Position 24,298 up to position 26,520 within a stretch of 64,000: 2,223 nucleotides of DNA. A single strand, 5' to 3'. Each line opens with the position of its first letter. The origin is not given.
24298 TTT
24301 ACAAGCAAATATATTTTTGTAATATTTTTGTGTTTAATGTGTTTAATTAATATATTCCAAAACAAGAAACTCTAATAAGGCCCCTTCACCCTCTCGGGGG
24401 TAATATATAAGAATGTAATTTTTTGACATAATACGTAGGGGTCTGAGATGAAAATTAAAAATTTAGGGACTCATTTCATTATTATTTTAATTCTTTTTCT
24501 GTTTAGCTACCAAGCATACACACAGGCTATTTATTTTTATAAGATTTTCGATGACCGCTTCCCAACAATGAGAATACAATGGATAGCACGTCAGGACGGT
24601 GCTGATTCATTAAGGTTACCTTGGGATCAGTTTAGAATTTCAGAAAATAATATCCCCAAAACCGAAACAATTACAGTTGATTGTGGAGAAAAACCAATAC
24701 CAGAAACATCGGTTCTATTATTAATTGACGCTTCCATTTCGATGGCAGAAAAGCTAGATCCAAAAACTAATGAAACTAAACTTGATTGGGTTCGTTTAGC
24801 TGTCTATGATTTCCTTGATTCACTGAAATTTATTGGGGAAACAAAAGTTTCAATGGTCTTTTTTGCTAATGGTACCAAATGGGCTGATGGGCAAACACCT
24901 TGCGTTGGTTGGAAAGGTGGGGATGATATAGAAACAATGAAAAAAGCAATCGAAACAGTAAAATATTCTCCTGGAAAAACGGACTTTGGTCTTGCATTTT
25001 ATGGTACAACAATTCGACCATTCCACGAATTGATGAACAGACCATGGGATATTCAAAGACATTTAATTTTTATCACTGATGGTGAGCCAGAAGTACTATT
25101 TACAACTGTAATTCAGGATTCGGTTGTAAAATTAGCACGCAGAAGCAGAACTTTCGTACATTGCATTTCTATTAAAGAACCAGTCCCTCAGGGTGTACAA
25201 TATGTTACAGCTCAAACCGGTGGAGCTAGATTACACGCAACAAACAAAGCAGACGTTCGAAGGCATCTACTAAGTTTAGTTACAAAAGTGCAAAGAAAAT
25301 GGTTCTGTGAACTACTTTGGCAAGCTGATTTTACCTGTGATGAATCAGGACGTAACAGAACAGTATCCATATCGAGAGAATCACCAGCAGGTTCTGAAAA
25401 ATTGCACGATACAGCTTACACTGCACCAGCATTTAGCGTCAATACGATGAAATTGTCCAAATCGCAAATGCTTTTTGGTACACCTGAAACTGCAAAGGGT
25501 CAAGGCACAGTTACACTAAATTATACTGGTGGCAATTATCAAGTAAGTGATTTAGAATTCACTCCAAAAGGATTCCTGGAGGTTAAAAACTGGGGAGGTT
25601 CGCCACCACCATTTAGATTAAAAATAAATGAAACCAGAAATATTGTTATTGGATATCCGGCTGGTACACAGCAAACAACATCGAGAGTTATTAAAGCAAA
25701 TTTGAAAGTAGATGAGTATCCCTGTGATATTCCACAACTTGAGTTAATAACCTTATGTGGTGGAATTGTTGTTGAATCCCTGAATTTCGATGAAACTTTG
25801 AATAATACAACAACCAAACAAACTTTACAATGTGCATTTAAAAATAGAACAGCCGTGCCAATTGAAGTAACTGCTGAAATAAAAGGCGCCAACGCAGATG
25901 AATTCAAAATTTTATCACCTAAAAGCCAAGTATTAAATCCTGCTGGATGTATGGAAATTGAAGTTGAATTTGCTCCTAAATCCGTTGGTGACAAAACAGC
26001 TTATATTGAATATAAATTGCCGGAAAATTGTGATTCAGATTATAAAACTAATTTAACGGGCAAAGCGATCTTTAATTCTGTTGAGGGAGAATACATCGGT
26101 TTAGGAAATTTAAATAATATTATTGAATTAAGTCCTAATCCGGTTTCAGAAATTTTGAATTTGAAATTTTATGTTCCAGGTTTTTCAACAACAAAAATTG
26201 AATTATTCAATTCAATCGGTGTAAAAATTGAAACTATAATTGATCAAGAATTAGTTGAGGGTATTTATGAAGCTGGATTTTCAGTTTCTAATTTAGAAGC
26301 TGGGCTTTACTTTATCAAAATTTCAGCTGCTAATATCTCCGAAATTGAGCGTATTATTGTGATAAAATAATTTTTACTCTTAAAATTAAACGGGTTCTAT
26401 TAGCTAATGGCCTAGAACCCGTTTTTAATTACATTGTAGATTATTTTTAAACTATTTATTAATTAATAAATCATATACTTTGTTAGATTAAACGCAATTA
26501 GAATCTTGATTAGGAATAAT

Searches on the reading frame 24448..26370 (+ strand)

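Call 7: search_protein_families(library=pfam, proteins=[window:24448-26370:+], max_evalue=0.001)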
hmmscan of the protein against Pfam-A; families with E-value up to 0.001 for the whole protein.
window:24448-26370:+ (640 aa): 4 families
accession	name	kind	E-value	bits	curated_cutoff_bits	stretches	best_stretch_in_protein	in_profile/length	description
PF18962.6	Por_Secre_tail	-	4e-09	37.1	27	1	563-638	3-75/75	Secretion system C-terminal sorting domain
PF00092.34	VWA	-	1.4e-07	32.3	23.8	1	89-253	2-150/174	von Willebrand factor type A domain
PF22073.2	Cep192_D4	-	2e-05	25.2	35.5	1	456-538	20-109/112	Cep192 domain 4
PF13519.12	VWA_2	-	3.8e-05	24.7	27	1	89-213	1-107/107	von Willebrand factor type A domain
